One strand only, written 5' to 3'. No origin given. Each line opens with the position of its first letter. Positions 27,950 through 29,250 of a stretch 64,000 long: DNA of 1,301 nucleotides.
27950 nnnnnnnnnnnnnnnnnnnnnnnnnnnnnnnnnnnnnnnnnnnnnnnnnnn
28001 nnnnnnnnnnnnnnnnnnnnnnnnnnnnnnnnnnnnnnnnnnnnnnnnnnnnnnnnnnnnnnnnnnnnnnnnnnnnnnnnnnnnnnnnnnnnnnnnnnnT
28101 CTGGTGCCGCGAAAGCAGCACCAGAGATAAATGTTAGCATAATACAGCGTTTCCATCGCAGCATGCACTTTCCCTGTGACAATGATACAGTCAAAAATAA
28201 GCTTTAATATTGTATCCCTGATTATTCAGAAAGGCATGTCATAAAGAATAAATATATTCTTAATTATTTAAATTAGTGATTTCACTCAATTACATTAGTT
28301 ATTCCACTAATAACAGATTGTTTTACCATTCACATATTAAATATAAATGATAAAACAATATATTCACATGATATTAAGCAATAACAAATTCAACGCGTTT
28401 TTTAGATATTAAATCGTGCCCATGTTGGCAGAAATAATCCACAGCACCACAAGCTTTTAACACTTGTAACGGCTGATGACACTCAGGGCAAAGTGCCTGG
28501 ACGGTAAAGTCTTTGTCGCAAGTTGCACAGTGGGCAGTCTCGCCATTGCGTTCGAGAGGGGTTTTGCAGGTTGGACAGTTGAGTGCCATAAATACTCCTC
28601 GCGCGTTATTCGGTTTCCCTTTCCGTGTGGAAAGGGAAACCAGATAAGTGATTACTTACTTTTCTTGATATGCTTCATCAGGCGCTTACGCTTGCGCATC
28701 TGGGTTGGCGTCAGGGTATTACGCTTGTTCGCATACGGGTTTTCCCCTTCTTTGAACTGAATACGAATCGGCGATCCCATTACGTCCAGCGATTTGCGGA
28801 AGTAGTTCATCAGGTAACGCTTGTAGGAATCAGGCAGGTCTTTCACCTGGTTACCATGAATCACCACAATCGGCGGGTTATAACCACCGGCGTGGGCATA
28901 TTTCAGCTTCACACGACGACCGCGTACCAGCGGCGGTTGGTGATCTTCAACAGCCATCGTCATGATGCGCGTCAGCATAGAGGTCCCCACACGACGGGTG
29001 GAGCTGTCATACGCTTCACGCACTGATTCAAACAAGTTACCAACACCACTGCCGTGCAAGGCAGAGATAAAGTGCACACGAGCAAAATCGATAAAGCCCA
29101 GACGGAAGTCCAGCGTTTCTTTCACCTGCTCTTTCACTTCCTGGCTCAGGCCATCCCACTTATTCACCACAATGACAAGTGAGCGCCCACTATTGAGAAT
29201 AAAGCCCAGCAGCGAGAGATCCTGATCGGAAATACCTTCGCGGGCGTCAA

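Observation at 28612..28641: Perfect 13-bp-arm palindrome between der and yfgJ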

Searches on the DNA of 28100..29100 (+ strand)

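Call 6: search_rna_families(source=window, start=28100, end=29100, threshold=evalue, max_evalue=10)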
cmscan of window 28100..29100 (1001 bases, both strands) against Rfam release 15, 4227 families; matches with E-value up to 10: 3.
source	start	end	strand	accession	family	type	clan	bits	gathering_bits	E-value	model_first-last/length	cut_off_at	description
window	28313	28363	-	RF00756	mir-299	Gene; miRNA;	-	19.5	67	0.41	1-63/63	no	mir-299 microRNA precursor family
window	28717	28746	-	RF01408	sraL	Gene; sRNA;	-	13.4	39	2.8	56-85/142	no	sraL Hfq binding RNA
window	28352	28462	-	RF02189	ST7-OT4_3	Gene; lncRNA;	-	10.5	50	8.4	193-302/302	no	ST7 overlapping transcript 4 conserved region 3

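Call 8: search_dna_similar(query=window:28350-28760:+, collection=ecoli_genomes, mode=near, max_rows=20, rows=spread)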
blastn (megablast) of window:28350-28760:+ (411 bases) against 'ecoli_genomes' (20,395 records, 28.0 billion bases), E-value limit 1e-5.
Records with a match: 5422; places in all: 5424; records where one place covers at least 80% of the query: 1746.
Genomes with a match: 5421 of 5426; with a place that covers at least 80% of the query: 1746. Places per genome that has any: lowest 1, median 1, highest 2. On chromosomes: 5423 places; on plasmids: 1.
Best place of each record, by identity: >=99% 43; 95-99% 1435; 90-95% 3864; 80-90% 79; 60-80% 1.
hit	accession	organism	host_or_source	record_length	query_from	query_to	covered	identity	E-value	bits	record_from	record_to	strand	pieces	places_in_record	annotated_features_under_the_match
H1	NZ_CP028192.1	Escherichia coli strain CFSAN018748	tissue and/or biological fluid swine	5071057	1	411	100%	99.8%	0e+0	754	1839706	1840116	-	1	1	zinc ribbon domain-containing protein | der: ribosome biogenesis GTPase Der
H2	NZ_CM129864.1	Escherichia coli strain SW070910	wastewater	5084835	1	411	100%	98.5%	0e+0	726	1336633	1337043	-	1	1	zinc ribbon domain-containing protein | der: ribosome biogenesis GTPase Der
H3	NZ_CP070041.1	Escherichia coli strain FDAARGOS_1293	Homo sapiens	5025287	1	411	100%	97.1%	0e+0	693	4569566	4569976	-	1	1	zinc ribbon domain-containing protein | der: ribosome biogenesis GTPase Der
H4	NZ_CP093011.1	Escherichia coli strain 131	Homo sapiens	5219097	3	411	100%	97.3%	0e+0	695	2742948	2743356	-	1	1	zinc ribbon domain-containing protein | der: ribosome biogenesis GTPase Der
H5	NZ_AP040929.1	Escherichia coli strain d1-7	Homo sapiens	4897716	3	411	100%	97.3%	0e+0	695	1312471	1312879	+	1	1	zinc ribbon domain-containing protein | der: ribosome biogenesis GTPase Der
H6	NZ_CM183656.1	Escherichia coli strain GmF067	Homo sapiens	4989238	1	411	100%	96.8%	0e+0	688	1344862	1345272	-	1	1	zinc ribbon domain-containing protein | der: ribosome biogenesis GTPase Der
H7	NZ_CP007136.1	Escherichia coli O145:H28 str. RM12581 strain RM12581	lettuce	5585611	9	411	98%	85.5%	1e-113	418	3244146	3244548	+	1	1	zinc ribbon domain-containing protein | der: ribosome biogenesis GTPase Der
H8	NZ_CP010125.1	Escherichia coli strain C8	cow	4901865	302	411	27%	93.6%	2e-37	165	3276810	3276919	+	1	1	der: ribosome biogenesis GTPase Der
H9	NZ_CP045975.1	Escherichia coli strain AUSMDU00002545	Homo sapiens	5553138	302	411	27%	93.6%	2e-37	165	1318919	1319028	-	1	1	der: ribosome biogenesis GTPase Der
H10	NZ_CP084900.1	Escherichia coli strain EC20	Homo sapiens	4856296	302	411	27%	93.6%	2e-37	165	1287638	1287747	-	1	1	der: ribosome biogenesis GTPase Der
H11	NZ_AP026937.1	Escherichia coli strain EC20-4B-2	Mastacembelus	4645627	302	411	27%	93.6%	2e-37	165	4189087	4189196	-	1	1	der: ribosome biogenesis GTPase Der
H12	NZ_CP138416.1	Escherichia coli strain 39EVA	Homo sapiens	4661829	302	411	27%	93.6%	2e-37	165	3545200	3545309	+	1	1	der: ribosome biogenesis GTPase Der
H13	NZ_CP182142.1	Escherichia coli strain CUPF09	Pig Feces, Farm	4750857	302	411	27%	93.6%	2e-37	165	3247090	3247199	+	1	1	der: ribosome biogenesis GTPase Der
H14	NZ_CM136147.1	Escherichia coli strain PRO_A-2567-6M-A_ESBL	Homo sapiens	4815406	302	411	27%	93.6%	2e-37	165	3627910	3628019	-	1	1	der: ribosome biogenesis GTPase Der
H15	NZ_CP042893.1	Escherichia coli strain CFSAN061772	missing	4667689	302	411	27%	92.7%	8e-36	159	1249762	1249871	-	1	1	der: ribosome biogenesis GTPase Der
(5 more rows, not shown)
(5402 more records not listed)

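Call 9: get_annotated_region(hit=H8, flank=1500)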
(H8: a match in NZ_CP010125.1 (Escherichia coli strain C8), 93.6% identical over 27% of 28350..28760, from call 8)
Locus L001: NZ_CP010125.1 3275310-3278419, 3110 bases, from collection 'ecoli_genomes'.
description: Escherichia coli strain C8 chromosome, complete genome
organism: Escherichia coli strain C8 (NCBI taxid 562)
replicon: chromosome; assembly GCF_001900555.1
host: cow; source: -; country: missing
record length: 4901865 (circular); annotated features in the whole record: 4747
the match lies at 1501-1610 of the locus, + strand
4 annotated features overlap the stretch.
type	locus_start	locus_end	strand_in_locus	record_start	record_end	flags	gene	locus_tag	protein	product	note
CDS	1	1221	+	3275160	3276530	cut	xseA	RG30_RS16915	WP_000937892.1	exodeoxyribonuclease VII large subunit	-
CDS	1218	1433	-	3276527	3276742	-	yfgJ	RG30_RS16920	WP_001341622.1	zinc ribbon domain-containing protein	-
CDS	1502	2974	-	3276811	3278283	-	der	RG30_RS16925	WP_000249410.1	ribosome biogenesis GTPase Der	-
CDS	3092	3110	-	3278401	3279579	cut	bamB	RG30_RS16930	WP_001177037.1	outer membrane protein assembly factor BamB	-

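Call 10: get_annotated_region(hit=H7, flank=1500)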
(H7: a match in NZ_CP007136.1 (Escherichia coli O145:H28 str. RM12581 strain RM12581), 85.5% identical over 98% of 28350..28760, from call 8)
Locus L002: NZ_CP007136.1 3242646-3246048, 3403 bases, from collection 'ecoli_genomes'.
description: Escherichia coli O145:H28 str. RM12581 chromosome, complete genome
organism: Escherichia coli O145:H28 str. RM12581 strain RM12581 (NCBI taxid 1248823)
replicon: chromosome; assembly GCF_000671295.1
host: -; source: lettuce; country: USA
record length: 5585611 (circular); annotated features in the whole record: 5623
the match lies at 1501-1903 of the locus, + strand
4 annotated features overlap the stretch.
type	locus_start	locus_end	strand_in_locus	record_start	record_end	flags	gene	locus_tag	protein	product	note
CDS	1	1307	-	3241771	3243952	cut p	sinH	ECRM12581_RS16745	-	intimin-like inverse autotransporter SinH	frameshifted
CDS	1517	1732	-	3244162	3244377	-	-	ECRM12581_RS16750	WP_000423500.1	zinc ribbon domain-containing protein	-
CDS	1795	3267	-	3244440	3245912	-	der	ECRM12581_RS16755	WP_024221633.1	ribosome biogenesis GTPase Der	-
CDS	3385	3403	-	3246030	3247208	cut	bamB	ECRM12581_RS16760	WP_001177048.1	outer membrane protein assembly factor BamB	-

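Call 11: get_annotated_region(hit=H1, flank=3000)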
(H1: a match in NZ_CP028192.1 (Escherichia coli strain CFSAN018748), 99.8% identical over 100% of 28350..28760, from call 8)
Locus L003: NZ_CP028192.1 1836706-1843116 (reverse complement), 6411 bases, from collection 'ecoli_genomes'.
description: Escherichia coli strain CFSAN018748 chromosome, complete genome
organism: Escherichia coli strain CFSAN018748 (NCBI taxid 562)
replicon: chromosome; assembly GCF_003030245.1
host: -; source: tissue and/or biological fluid swine; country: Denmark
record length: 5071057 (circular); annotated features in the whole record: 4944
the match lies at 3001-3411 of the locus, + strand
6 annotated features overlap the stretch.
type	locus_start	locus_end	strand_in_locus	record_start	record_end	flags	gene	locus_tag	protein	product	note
CDS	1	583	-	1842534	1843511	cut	-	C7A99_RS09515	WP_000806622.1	SinI family autotransporter-associated protein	-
CDS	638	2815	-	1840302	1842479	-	sinH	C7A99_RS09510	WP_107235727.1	intimin-like inverse autotransporter SinH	-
CDS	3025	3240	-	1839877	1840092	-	-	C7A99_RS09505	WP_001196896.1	zinc ribbon domain-containing protein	-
CDS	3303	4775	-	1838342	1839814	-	der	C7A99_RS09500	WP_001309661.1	ribosome biogenesis GTPase Der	-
CDS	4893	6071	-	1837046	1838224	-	bamB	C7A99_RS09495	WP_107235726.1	outer membrane protein assembly factor BamB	-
CDS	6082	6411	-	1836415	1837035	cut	yfgM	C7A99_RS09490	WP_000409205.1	ancillary SecYEG translocon subunit YfgM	-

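Call 22: search_dna_similar(query=L001:1200-1700:+, collection=ecoli_genomes, mode=near, max_rows=10)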
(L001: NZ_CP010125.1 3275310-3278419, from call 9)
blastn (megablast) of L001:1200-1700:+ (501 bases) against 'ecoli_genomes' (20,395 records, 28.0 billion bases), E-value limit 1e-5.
Records with a match: 5426; places in all: 5446; records where one place covers at least 80% of the query: 3648.
Genomes with a match: 5425 of 5426; with a place that covers at least 80% of the query: 3648. Places per genome that has any: lowest 1, median 1, highest 2. On chromosomes: 5445 places; on plasmids: 1.
Best place of each record, by identity: >=99% 1476; 95-99% 3664; 90-95% 136; 80-90% 150.
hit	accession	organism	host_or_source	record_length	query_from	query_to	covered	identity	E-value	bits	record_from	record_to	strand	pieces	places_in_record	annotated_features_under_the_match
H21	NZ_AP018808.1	Escherichia coli strain E2865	Bos taurus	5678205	1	501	100%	100.0%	0e+0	926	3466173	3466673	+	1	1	yfgJ: zinc ribbon domain-containing protein | der: ribosome biogenesis GTPase Der | xseA: exodeoxyribonuclease VII large subunit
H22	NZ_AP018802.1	Escherichia coli strain E2863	Bos taurus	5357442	1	501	100%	100.0%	0e+0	926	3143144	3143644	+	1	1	yfgJ: zinc ribbon domain-containing protein | der: ribosome biogenesis GTPase Der | xseA: exodeoxyribonuclease VII large subunit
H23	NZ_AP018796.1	Escherichia coli strain E2855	Bos taurus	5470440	1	501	100%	100.0%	0e+0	926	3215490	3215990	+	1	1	yfgJ: zinc ribbon domain-containing protein | der: ribosome biogenesis GTPase Der | xseA: exodeoxyribonuclease VII large subunit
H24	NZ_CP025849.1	Escherichia coli strain 600468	Homo sapiens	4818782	1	501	100%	100.0%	0e+0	926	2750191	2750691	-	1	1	yfgJ: zinc ribbon domain-containing protein | der: ribosome biogenesis GTPase Der | xseA: exodeoxyribonuclease VII large subunit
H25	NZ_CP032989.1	Escherichia coli strain W2-5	Jin River water W2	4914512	1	501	100%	100.0%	0e+0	926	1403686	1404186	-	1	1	yfgJ: zinc ribbon domain-containing protein | der: ribosome biogenesis GTPase Der | xseA: exodeoxyribonuclease VII large subunit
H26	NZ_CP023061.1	Escherichia coli strain FORC_069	Homo sapiens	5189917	1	501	100%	100.0%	0e+0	926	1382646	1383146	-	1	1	yfgJ: zinc ribbon domain-containing protein | der: ribosome biogenesis GTPase Der | xseA: exodeoxyribonuclease VII large subunit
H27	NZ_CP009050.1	Escherichia coli NCCP15648 strain NCCP15648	stool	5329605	1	501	100%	100.0%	0e+0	926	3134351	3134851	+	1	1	yfgJ: zinc ribbon domain-containing protein | der: ribosome biogenesis GTPase Der | xseA: exodeoxyribonuclease VII large subunit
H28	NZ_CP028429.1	Escherichia coli strain RM9131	Bos taurus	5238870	1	501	100%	100.0%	0e+0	926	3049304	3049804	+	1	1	yfgJ: zinc ribbon domain-containing protein | der: ribosome biogenesis GTPase Der | xseA: exodeoxyribonuclease VII large subunit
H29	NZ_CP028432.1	Escherichia coli strain RM9975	Corvus brachyrhynchos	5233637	1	501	100%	100.0%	0e+0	926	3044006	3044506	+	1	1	yfgJ: zinc ribbon domain-containing protein | der: ribosome biogenesis GTPase Der | xseA: exodeoxyribonuclease VII large subunit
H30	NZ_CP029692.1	Escherichia coli strain SD134209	Homo sapiens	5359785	1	501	100%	100.0%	0e+0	926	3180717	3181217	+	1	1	yfgJ: zinc ribbon domain-containing protein | der: ribosome biogenesis GTPase Der | xseA: exodeoxyribonuclease VII large subunit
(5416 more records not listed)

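Call 62: search_dna_similar(query=window:28590-28660:+, collection=ecoli_genomes, mode=near, max_rows=30, rows=spread, max_evalue=0.001)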
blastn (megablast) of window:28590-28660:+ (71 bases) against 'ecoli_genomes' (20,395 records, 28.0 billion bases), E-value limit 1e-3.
Records with a match: 1686; places in all: 1686; records where one place covers at least 80% of the query: 1537.
Genomes with a match: 1686 of 5426; with a place that covers at least 80% of the query: 1537. Places per genome that has any: lowest 1, median 1, highest 1. On chromosomes: 1686 places; on plasmids: 0.
Best place of each record, by identity: >=99% 49; 95-99% 1547; 90-95% 90.
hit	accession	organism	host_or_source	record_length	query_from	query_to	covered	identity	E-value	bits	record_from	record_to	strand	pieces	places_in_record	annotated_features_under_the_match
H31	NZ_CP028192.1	Escherichia coli strain CFSAN018748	tissue and/or biological fluid swine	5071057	1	71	100%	100.0%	2e-28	132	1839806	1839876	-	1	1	der: ribosome biogenesis GTPase Der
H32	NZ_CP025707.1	Escherichia coli strain YDC107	Homo sapiens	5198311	1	71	100%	98.6%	9e-27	126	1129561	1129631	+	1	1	der: ribosome biogenesis GTPase Der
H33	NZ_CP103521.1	Escherichia coli strain 2779 - blood draw same patient as ...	Homo sapiens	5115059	1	71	100%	98.6%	9e-27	126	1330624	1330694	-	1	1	der: ribosome biogenesis GTPase Der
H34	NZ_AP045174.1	Escherichia coli strain JNEC-KY178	Homo sapiens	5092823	1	71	100%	98.6%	9e-27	126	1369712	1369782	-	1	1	der: ribosome biogenesis GTPase Der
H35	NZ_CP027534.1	Escherichia coli strain AR_0081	missing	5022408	1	71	100%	97.2%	4e-25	121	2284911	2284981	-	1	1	der: ribosome biogenesis GTPase Der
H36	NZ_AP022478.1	Escherichia coli strain STN0717-11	-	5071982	1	71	100%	97.2%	4e-25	121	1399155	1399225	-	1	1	der: ribosome biogenesis GTPase Der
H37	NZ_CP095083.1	Escherichia coli strain EC6868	Homo sapiens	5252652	1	71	100%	97.2%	4e-25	121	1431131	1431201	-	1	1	der: ribosome biogenesis GTPase Der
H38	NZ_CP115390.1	Escherichia coli strain CUVET20-PYO1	dog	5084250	1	71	100%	97.2%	4e-25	121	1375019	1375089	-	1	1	der: ribosome biogenesis GTPase Der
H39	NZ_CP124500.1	Escherichia coli strain AVS0744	wastewater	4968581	1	71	100%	97.2%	4e-25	121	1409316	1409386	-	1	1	der: ribosome biogenesis GTPase Der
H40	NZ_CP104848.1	Escherichia coli strain DFK.1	pantropical spotted dolphin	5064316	1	71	100%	97.2%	4e-25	121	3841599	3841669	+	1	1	der: ribosome biogenesis GTPase Der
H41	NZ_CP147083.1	Escherichia coli strain JSWP006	municipal wastewater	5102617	1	71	100%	97.2%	4e-25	121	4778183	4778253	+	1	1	der: ribosome biogenesis GTPase Der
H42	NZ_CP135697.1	Escherichia coli strain TUM2367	missing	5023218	1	71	100%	97.2%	4e-25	121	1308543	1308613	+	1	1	der: ribosome biogenesis GTPase Der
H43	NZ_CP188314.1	Escherichia coli strain BCE-1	swine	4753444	1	71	100%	97.2%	4e-25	121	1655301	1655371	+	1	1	der: ribosome biogenesis GTPase Der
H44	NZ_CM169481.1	Escherichia coli strain EC20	Homo sapiens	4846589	1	71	100%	97.2%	4e-25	121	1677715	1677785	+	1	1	der: ribosome biogenesis GTPase Der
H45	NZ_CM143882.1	Escherichia coli strain E13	Homo sapiens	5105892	1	71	100%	97.2%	4e-25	121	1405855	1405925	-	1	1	der: ribosome biogenesis GTPase Der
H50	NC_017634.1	Escherichia coli O83:H1 str. NRG 857C strain NRG 857C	-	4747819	1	71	100%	95.8%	2e-23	115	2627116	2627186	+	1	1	der: ribosome biogenesis GTPase Der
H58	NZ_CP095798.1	Escherichia coli strain CT282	avian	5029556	23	71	69%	91.8%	1e-9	69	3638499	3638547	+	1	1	der: ribosome biogenesis GTPase Der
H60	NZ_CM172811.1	Escherichia coli strain FCI1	Homo sapiens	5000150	26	71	65%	93.5%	1e-9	69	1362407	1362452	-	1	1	der: ribosome biogenesis GTPase Der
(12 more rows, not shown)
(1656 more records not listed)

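Call 63: get_annotated_region(hit=H35, flank=30)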
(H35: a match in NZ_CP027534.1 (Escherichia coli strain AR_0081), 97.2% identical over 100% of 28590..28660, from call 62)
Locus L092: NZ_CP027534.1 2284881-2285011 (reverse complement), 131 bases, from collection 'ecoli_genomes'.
description: Escherichia coli strain AR_0081 chromosome, complete genome
organism: Escherichia coli strain AR_0081 (NCBI taxid 562)
replicon: chromosome; assembly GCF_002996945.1
host: missing; source: missing; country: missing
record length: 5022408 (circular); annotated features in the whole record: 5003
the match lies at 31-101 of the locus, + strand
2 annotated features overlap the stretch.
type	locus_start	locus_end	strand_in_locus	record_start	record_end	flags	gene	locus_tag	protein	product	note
CDS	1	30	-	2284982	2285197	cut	-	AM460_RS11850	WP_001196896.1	zinc ribbon domain-containing protein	-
CDS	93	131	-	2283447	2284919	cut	der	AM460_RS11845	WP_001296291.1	ribosome biogenesis GTPase Der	-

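Call 64: get_annotated_region(hit=H50, flank=30)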
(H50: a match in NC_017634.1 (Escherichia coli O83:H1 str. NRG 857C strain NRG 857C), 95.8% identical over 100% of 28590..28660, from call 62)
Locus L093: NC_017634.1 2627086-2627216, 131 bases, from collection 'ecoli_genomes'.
description: Escherichia coli O83:H1 str. NRG 857C, complete sequence
organism: Escherichia coli O83:H1 str. NRG 857C strain NRG 857C (NCBI taxid 685038)
replicon: chromosome; assembly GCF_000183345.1
host: -; source: -; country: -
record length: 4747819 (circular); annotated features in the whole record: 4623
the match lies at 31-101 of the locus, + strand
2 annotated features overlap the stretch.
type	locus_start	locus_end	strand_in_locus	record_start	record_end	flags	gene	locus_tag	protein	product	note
CDS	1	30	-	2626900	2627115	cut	-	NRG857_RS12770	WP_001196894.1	zinc ribbon domain-containing protein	-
CDS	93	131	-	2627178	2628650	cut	der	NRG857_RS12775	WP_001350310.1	ribosome biogenesis GTPase Der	-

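Call 65: get_annotated_region(hit=H58, flank=60)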
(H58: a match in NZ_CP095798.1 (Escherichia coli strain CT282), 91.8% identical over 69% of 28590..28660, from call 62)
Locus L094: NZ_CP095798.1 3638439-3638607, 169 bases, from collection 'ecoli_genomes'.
description: Escherichia coli strain CT282 chromosome, complete genome
organism: Escherichia coli strain CT282 (NCBI taxid 562)
replicon: chromosome; assembly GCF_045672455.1
host: avian; source: -; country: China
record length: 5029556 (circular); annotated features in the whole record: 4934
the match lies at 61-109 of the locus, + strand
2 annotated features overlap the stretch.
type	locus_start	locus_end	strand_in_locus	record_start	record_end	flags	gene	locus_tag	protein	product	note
CDS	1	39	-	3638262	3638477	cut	-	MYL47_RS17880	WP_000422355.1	zinc ribbon domain-containing protein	-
CDS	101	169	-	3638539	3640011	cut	der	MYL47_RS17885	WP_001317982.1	ribosome biogenesis GTPase Der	-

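Call 66: get_annotated_region(hit=H60, flank=60)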
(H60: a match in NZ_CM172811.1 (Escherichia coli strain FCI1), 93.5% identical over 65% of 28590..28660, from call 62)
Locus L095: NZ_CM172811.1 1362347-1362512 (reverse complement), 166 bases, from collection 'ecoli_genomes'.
description: Escherichia coli strain FCI1 chromosome, whole genome shotgun sequence
organism: Escherichia coli strain FCI1 (NCBI taxid 562)
replicon: chromosome; assembly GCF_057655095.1
host: Homo sapiens; source: urine; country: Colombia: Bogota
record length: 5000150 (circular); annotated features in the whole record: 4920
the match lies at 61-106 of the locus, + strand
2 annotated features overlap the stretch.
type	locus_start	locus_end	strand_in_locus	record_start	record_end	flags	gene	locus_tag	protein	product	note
CDS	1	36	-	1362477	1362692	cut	-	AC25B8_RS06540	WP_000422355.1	zinc ribbon domain-containing protein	-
CDS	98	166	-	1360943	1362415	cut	der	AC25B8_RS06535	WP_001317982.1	ribosome biogenesis GTPase Der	-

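Call 67: get_annotated_region(hit=H32, flank=30)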
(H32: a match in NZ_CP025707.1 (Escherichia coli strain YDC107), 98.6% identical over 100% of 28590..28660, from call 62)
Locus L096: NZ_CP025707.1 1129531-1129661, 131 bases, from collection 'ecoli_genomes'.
description: Escherichia coli strain YDC107 chromosome, complete genome
organism: Escherichia coli strain YDC107 (NCBI taxid 562)
replicon: chromosome; assembly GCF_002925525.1
host: Homo sapiens; source: missing; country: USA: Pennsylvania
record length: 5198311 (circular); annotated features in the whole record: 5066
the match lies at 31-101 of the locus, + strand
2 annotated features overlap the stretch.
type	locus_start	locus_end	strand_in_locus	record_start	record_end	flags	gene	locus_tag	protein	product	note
CDS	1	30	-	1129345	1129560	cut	-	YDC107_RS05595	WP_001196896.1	zinc ribbon domain-containing protein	-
CDS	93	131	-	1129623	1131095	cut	der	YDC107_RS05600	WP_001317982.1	ribosome biogenesis GTPase Der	-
